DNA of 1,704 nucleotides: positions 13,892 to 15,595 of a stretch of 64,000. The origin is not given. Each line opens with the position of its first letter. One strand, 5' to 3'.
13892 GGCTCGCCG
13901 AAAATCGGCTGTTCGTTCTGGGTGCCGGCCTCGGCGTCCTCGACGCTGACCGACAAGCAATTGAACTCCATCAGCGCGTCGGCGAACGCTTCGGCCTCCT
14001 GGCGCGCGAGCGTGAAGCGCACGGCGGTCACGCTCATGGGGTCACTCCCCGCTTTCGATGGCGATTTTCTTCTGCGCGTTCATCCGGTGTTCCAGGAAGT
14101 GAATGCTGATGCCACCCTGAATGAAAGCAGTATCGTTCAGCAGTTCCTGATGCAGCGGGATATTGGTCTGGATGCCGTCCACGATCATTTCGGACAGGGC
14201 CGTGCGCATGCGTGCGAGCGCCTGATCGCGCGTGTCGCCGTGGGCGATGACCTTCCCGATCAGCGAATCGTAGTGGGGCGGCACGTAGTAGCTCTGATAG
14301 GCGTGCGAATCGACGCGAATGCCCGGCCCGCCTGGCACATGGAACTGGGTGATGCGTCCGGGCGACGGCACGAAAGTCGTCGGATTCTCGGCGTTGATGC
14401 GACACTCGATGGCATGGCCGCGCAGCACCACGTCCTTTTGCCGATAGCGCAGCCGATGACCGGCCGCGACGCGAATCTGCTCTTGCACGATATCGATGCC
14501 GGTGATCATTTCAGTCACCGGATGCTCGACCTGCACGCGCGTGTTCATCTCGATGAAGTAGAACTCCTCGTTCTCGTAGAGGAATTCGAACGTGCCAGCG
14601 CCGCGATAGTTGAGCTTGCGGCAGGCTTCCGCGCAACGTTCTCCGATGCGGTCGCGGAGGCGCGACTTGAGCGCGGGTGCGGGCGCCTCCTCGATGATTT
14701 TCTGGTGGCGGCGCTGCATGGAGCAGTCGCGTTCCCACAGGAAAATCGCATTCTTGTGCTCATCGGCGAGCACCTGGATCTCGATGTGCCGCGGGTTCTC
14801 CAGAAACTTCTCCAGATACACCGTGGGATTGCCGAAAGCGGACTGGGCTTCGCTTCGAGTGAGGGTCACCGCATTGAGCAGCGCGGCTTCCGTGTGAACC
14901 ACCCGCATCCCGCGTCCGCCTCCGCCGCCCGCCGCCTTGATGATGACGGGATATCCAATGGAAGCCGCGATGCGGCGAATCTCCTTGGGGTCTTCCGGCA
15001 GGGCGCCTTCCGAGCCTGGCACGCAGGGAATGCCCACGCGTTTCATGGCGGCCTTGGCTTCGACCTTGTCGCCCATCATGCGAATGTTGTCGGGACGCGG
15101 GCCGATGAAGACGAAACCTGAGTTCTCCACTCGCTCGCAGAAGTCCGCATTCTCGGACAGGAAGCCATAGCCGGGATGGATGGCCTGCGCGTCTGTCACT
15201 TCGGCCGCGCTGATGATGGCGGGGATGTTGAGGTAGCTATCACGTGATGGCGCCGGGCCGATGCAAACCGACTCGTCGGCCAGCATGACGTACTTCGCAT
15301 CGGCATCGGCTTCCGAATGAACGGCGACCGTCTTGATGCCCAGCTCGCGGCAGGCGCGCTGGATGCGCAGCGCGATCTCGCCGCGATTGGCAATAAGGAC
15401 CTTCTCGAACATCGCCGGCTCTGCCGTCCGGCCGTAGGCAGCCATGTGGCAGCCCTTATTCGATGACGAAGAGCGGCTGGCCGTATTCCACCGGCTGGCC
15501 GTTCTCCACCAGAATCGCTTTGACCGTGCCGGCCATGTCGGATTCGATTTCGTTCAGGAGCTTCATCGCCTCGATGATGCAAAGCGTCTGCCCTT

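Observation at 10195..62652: Highly iterated 12-bp palindrome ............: 24 perfect copies in 52 kb of high-GC DNA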

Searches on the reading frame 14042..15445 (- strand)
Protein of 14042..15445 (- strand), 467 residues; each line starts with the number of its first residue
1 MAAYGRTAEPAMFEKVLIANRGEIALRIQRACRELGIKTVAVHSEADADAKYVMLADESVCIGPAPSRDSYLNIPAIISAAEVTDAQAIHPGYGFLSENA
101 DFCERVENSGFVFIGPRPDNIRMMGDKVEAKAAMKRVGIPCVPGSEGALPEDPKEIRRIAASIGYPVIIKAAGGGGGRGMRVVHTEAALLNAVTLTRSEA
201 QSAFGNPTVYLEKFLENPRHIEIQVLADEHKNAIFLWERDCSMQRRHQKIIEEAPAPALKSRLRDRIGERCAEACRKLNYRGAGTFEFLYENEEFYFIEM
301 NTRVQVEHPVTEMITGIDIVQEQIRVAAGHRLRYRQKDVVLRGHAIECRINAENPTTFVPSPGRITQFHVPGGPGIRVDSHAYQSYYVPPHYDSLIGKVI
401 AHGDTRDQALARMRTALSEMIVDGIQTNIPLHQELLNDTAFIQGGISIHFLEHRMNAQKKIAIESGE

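Call 8: search_protein_families(library=pfam, proteins=[window:14042-15445:-])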
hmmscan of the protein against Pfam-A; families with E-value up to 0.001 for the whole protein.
window:14042-15445:- (467 aa): 7 families
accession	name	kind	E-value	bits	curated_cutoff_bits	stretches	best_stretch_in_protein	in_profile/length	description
PF02786.22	CPSase_L_D2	-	4e-82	275.3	19.8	1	126-333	1-209/211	Carbamoyl-phosphate synthase L chain, ATP binding domain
PF00289.28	Biotin_carb_N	-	1.2e-45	154.9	25.5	1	12-120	1-109/110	Biotin carboxylase, N-terminal domain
PF02785.25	Biotin_carb_C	-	3.6e-39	133.6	32.4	1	347-452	1-107/108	Biotin carboxylase C-terminal domain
PF02222.28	ATP-grasp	-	4.2e-10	40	27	1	151-304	17-163/179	ATP-grasp domain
PF07478.18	Dala_Dala_lig_C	-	4.1e-08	33.4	24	1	152-302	23-174/204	D-ala D-ala ligase C-terminus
PF02655.19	ATP-grasp_3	-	5.3e-06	27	23.2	1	125-305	2-158/160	ATP-grasp domain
PF01071.24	GARS_A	-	0.00082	19.7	27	0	126-231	2-104/194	Phosphoribosylglycinamide synthetase, ATP-grasp (A) domain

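Call 9: find_homologous_proteins(query=window:14042-15445:-, max_evalue=1e-50)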
Query window:14042-15445:- (467 aa): 8000 proteins with E <= 1e-50 among 8000 candidates; the best 120 are listed.
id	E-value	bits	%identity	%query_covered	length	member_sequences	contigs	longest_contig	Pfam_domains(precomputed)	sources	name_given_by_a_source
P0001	0.0e+0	1028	96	100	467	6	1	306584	PF02786.23,PF00289.29,PF02222.28,PF02655.20,PF07478.19,PF02785.26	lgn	-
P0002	0.0e+0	1022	96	100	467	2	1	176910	PF02786.23,PF00289.29,PF02222.28,PF02655.20,PF07478.19,PF02785.26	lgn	-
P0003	0.0e+0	1009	94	100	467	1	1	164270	PF02786.23,PF00289.29,PF02222.28,PF07478.19,PF02785.26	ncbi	-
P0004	1.9e-297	1004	-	-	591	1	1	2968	PF02786.23,PF00289.29,PF02222.28,PF02655.20,PF07478.19,PF02785.26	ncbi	-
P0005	2.8e-297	1004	96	98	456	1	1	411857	PF02786.23,PF00289.29,PF02222.28,PF02655.20,PF07478.19,PF02785.26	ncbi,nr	ncbi:MAG: acetyl-CoA carboxylase biotin carboxylase subunit [Burkholderiales bacterium]|nr:acetyl-Co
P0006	4.7e-292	987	-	-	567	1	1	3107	PF11379.14,PF02786.23,PF00289.29,PF02222.28,PF02655.20,PF07478.19,PF02785.26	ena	-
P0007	3.1e-291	984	95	98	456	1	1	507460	PF02786.23,PF00289.29,PF02222.28,PF02655.20,PF07478.19,PF02785.26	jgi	-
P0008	2.0e-285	965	89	100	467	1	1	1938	PF02786.23,PF00289.29,PF02222.28,PF02655.20,PF07478.19,PF02785.26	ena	-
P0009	3.7e-285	964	89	100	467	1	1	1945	PF02786.23,PF00289.29,PF02222.28,PF07478.19,PF02785.26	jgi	jgi:acetyl-CoA carboxylase, biotin carboxylase subunit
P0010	1.6e-284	962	89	100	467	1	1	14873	PF02786.23,PF00289.29,PF02222.28,PF02655.20,PF07478.19,PF02785.26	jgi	jgi:acetyl-CoA carboxylase, biotin carboxylase subunit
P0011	3.2e-284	961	88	100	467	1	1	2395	PF02786.23,PF00289.29,PF02222.28,PF02655.20,PF07478.19,PF02785.26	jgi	jgi:acetyl-CoA carboxylase biotin carboxylase subunit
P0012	3.8e-284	960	89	100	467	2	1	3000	PF02786.23,PF00289.29,PF02222.28,PF02655.20,PF07478.19,PF02785.26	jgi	jgi:acetyl-CoA carboxylase biotin carboxylase subunit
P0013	4.4e-284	960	89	100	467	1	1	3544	PF02786.23,PF00289.29,PF02222.28,PF02655.20,PF07478.19,PF02785.26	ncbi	-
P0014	5.5e-284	960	88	100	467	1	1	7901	PF02786.23,PF00289.29,PF02222.28,PF02655.20,PF07478.19,PF02785.26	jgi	jgi:acetyl-CoA carboxylase, biotin carboxylase subunit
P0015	7.7e-284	959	88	100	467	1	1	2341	PF02786.23,PF00289.29,PF02222.28,PF02655.20,PF07478.19,PF02785.26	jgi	jgi:acetyl-CoA carboxylase biotin carboxylase subunit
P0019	4.4e-283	957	88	100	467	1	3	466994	PF02786.23,PF00289.29,PF02222.28,PF02655.20,PF07478.19,PF02785.26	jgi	jgi:acetyl-CoA carboxylase biotin carboxylase subunit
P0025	1.4e-280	949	90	98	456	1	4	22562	PF02786.23,PF00289.29,PF02222.28,PF07478.19,PF02785.26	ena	-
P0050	5.9e-271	917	85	100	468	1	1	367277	PF02786.23,PF00289.29,PF02222.28,PF02655.20,PF07478.19,PF02785.26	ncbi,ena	-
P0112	3.8e-262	888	85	97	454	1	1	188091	PF02786.23,PF00289.29,PF02222.28,PF07478.19,PF02785.26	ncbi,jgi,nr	ncbi:MAG TPA: acetyl-CoA carboxylase biotin carboxylase subunit [Usitatibacter sp.]|jgi:acetyl-CoA c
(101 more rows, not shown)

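Call 12: find_encoding_contigs(protein=P0001, flank=10000, max_places=3)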
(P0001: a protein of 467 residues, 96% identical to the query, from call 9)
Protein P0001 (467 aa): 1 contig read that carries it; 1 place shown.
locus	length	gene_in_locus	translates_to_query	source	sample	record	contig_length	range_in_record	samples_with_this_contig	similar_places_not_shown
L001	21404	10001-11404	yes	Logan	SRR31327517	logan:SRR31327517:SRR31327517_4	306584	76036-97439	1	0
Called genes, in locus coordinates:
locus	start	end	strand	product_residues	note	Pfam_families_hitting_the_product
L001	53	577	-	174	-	-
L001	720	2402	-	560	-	PF00512:HisKA, PF02518:HATPase_c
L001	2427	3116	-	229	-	PF00072:Response_reg, PF00486:Trans_reg_C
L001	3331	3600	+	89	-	-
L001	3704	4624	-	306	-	PF01118:Semialdhyde_dh, PF22698:Semialdhyde_dhC_1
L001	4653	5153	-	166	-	PF00578:AhpC-TSA, PF08534:Redoxin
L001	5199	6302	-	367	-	PF00111:Fer2, PF00970:FAD_binding_6, PF00175:NAD_binding_1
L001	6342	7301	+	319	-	PF01370:Epimerase (weak)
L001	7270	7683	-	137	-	PF04186:FxsA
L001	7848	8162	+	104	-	PF03091:CutA1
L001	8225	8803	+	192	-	PF08534:Redoxin, PF00578:AhpC-TSA, PF00085:Thioredoxin (weak), PF13905:Thioredoxin_8 (weak)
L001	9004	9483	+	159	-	PF01220:DHquinase_II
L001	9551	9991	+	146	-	PF25984:BSH_YknX (faint), PF00364:Biotin_lipoyl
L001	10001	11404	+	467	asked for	PF00289:Biotin_carb_N, PF02222:ATP-grasp, PF02655:ATP-grasp_3 (faint), PF02786:CPSase_L_D2, PF07478:Dala_Dala_lig_C (weak), PF02785:Biotin_carb_C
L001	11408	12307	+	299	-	PF06325:PrmA, PF05175:MTS, PF13489:Methyltransf_23 (weak), PF13847:Methyltransf_31, PF08242:Methyltransf_12 (weak), PF13649:Methyltransf_25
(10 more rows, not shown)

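Call 13: find_encoding_contigs(protein=P0005, flank=10000, max_places=3)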
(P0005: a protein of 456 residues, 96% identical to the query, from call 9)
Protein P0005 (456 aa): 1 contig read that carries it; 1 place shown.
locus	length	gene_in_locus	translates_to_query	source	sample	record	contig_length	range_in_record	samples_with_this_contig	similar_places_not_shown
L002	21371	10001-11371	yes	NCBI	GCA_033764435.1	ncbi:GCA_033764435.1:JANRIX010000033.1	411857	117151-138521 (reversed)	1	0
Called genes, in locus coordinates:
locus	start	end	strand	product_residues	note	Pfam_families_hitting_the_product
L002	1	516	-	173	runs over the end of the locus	PF07617:DUF1579 (weak)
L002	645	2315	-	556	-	PF00512:HisKA, PF02518:HATPase_c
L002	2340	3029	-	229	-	PF00072:Response_reg, PF00486:Trans_reg_C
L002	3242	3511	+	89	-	-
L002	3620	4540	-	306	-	PF01118:Semialdhyde_dh, PF22698:Semialdhyde_dhC_1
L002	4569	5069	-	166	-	PF00578:AhpC-TSA, PF08534:Redoxin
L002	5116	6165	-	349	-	PF00111:Fer2, PF00970:FAD_binding_6, PF00175:NAD_binding_1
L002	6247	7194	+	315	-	PF01370:Epimerase (faint)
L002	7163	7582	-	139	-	PF04186:FxsA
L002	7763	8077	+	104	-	PF03091:CutA1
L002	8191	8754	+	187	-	PF08534:Redoxin, PF00578:AhpC-TSA, PF00085:Thioredoxin (weak), PF13905:Thioredoxin_8 (weak)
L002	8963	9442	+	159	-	PF01220:DHquinase_II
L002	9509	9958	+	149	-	PF25984:BSH_YknX (faint), PF00364:Biotin_lipoyl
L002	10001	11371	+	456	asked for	PF00289:Biotin_carb_N, PF02655:ATP-grasp_3 (faint), PF02222:ATP-grasp, PF02786:CPSase_L_D2, PF07478:Dala_Dala_lig_C, PF02785:Biotin_carb_C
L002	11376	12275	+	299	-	PF06325:PrmA, PF05175:MTS, PF13489:Methyltransf_23 (weak), PF13847:Methyltransf_31, PF08241:Methyltransf_11 (weak), PF08242:Methyltransf_12 (weak), PF13649:Methyltransf_25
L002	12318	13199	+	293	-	PF13717:Zn_ribbon_4, PF13719:Zn_ribbon_5, PF11906:DUF3426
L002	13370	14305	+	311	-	PF00294:PfkB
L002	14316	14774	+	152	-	PF13441:Gly-zipper_YMGG (faint), PF05433:Rick_17kDa_Anti, PF13488:Gly-zipper_Omp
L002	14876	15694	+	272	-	PF13444:Acetyltransf_5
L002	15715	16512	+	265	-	PF01553:Acyltransferase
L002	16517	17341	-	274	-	PF00149:Metallophos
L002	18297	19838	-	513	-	PF00106:adh_short (weak), PF01073:3Beta_HSD (weak), PF01370:Epimerase, PF02719:Polysacc_synt_2, PF04321:RmlD_sub_bind, PF16363:GDP_Man_Dehyd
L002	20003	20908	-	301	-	PF00953:Glycos_transf_4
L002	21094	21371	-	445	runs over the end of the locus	-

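Call 14: find_encoding_contigs(protein=P0003, flank=10000, max_places=3)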
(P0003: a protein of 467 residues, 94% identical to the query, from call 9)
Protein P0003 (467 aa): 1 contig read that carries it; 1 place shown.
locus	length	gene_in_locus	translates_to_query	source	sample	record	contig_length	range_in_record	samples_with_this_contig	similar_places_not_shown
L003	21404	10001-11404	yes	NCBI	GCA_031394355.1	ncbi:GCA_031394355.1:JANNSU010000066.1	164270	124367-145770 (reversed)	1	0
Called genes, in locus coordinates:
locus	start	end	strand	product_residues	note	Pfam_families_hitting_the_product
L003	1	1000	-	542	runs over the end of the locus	PF00512:HisKA, PF02518:HATPase_c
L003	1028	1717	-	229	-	PF00072:Response_reg, PF00486:Trans_reg_C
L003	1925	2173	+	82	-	-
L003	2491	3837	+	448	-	PF06123:CreD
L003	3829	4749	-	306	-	PF01118:Semialdhyde_dh, PF22698:Semialdhyde_dhC_1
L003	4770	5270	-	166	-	PF00578:AhpC-TSA, PF08534:Redoxin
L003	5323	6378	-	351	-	PF00111:Fer2, PF00970:FAD_binding_6, PF00175:NAD_binding_1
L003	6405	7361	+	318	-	PF01370:Epimerase (weak)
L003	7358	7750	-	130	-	PF04186:FxsA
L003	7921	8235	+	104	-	PF03091:CutA1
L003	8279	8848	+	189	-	PF08534:Redoxin, PF00578:AhpC-TSA, PF00085:Thioredoxin, PF13905:Thioredoxin_8 (faint)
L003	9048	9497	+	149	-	PF01220:DHquinase_II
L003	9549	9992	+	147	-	PF25984:BSH_YknX (faint), PF00364:Biotin_lipoyl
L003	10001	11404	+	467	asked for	PF00289:Biotin_carb_N, PF02222:ATP-grasp, PF02786:CPSase_L_D2, PF07478:Dala_Dala_lig_C, PF02785:Biotin_carb_C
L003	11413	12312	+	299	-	PF06325:PrmA, PF05175:MTS, PF13489:Methyltransf_23, PF13847:Methyltransf_31 (weak), PF08242:Methyltransf_12 (weak), PF13649:Methyltransf_25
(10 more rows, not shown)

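Call 16: find_encoding_contigs(protein=P0007, flank=10000, max_places=2)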
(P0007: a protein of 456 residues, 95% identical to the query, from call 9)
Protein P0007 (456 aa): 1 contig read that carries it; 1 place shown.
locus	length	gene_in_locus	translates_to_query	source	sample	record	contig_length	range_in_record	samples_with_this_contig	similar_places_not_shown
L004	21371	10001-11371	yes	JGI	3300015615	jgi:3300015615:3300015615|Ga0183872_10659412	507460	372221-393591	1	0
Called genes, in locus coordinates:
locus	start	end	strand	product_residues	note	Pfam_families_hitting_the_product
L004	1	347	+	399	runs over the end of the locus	PF07219:HemY_N, PF13428:TPR_14 (faint), PF14559:TPR_19 (faint), PF07719:TPR_2 (faint), PF12895:ANAPC3 (faint)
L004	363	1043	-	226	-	PF13489:Methyltransf_23 (weak), PF08241:Methyltransf_11, PF08242:Methyltransf_12, PF13649:Methyltransf_25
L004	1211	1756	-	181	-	-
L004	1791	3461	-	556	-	PF00512:HisKA (weak), PF02518:HATPase_c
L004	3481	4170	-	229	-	PF00072:Response_reg, PF00486:Trans_reg_C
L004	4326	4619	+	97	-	-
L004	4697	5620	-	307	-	PF01118:Semialdhyde_dh (weak), PF22698:Semialdhyde_dhC_1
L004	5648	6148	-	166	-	PF00578:AhpC-TSA, PF08534:Redoxin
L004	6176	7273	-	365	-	PF00111:Fer2, PF00970:FAD_binding_6, PF00175:NAD_binding_1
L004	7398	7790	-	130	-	PF04186:FxsA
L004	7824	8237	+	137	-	PF03091:CutA1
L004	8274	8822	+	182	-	PF08534:Redoxin, PF00578:AhpC-TSA, PF00085:Thioredoxin (weak), PF13905:Thioredoxin_8 (weak)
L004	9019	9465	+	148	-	PF01220:DHquinase_II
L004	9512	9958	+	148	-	PF25984:BSH_YknX (faint), PF00364:Biotin_lipoyl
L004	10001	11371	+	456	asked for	PF00289:Biotin_carb_N, PF02655:ATP-grasp_3 (faint), PF02222:ATP-grasp, PF02786:CPSase_L_D2, PF07478:Dala_Dala_lig_C (weak), PF02785:Biotin_carb_C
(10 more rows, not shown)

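Call 17: find_encoding_contigs(protein=P0019, flank=10000, max_places=2)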
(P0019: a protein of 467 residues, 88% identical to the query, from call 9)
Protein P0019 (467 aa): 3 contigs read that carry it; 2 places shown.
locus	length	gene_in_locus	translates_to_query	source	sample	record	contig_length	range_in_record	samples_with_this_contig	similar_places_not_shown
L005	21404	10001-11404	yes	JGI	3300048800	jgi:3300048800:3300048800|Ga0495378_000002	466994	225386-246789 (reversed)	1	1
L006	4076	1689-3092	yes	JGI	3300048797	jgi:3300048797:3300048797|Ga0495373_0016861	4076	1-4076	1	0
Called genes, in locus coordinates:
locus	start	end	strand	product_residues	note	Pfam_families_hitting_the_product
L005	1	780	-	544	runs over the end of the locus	PF00512:HisKA, PF02518:HATPase_c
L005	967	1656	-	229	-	PF00072:Response_reg, PF00486:Trans_reg_C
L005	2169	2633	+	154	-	-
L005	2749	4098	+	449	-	PF06123:CreD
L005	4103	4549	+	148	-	PF00583:Acetyltransf_1 (weak), PF13508:Acetyltransf_7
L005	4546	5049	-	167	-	PF00578:AhpC-TSA, PF08534:Redoxin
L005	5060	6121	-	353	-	PF00111:Fer2, PF00970:FAD_binding_6, PF00175:NAD_binding_1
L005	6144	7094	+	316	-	PF01370:Epimerase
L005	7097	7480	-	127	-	PF04186:FxsA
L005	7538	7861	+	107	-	PF03091:CutA1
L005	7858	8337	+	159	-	PF11412:DsbD_N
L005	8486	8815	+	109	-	PF00578:AhpC-TSA, PF08534:Redoxin, PF00085:Thioredoxin, PF13905:Thioredoxin_8 (weak)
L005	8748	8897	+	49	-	-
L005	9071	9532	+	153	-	PF01220:DHquinase_II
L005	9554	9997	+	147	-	PF25984:BSH_YknX (faint), PF00364:Biotin_lipoyl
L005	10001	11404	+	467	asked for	PF00289:Biotin_carb_N, PF02222:ATP-grasp, PF02655:ATP-grasp_3 (faint), PF02786:CPSase_L_D2, PF07478:Dala_Dala_lig_C (weak), PF02785:Biotin_carb_C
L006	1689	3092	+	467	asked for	PF00289:Biotin_carb_N, PF02222:ATP-grasp, PF02655:ATP-grasp_3 (faint), PF02786:CPSase_L_D2, PF07478:Dala_Dala_lig_C (weak), PF02785:Biotin_carb_C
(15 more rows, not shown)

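Call 18: find_encoding_contigs(protein=P0050, flank=10000, max_places=2)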
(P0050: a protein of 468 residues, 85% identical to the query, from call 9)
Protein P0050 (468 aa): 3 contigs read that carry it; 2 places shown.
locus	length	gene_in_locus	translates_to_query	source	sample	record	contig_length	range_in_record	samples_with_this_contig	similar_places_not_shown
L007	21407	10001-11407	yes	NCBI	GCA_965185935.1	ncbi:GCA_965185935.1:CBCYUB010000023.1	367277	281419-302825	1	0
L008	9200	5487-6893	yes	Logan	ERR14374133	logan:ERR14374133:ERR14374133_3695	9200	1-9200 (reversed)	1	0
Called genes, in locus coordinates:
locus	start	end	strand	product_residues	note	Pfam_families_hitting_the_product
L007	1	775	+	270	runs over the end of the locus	PF02602:HEM4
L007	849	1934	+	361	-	PF04375:HemX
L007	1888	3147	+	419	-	PF07219:HemY_N, PF13428:TPR_14 (faint), PF14559:TPR_19 (faint)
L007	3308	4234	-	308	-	PF01118:Semialdhyde_dh, PF22698:Semialdhyde_dhC_1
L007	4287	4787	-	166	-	PF00578:AhpC-TSA, PF08534:Redoxin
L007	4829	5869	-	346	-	PF00111:Fer2, PF00970:FAD_binding_6, PF00175:NAD_binding_1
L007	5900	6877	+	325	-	PF01370:Epimerase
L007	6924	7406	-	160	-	PF04186:FxsA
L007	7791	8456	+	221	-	PF11412:DsbD_N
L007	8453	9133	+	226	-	PF08534:Redoxin, PF00578:AhpC-TSA, PF00085:Thioredoxin, PF13905:Thioredoxin_8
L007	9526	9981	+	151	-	PF25984:BSH_YknX (faint), PF00364:Biotin_lipoyl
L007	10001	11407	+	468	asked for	PF00289:Biotin_carb_N, PF02655:ATP-grasp_3 (faint), PF02786:CPSase_L_D2, PF02222:ATP-grasp, PF07478:Dala_Dala_lig_C, PF02785:Biotin_carb_C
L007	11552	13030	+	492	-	PF19283:APEH_N (faint), PF26550:Tricorn_2nd (faint), PF00930:DPPIV_N (faint), PF25174:Beta-prop_THOC3 (faint), PF26549:Tricorn_N, PF07676:PD40, PF26549:Tricorn_N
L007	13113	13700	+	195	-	PF00326:Peptidase_S9, PF20434:BD-FAE (faint)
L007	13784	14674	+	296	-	PF06325:PrmA, PF05175:MTS, PF13489:Methyltransf_23 (weak), PF13847:Methyltransf_31, PF08241:Methyltransf_11 (weak), PF13649:Methyltransf_25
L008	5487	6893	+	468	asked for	PF00289:Biotin_carb_N, PF02655:ATP-grasp_3 (faint), PF02786:CPSase_L_D2, PF02222:ATP-grasp, PF07478:Dala_Dala_lig_C, PF02785:Biotin_carb_C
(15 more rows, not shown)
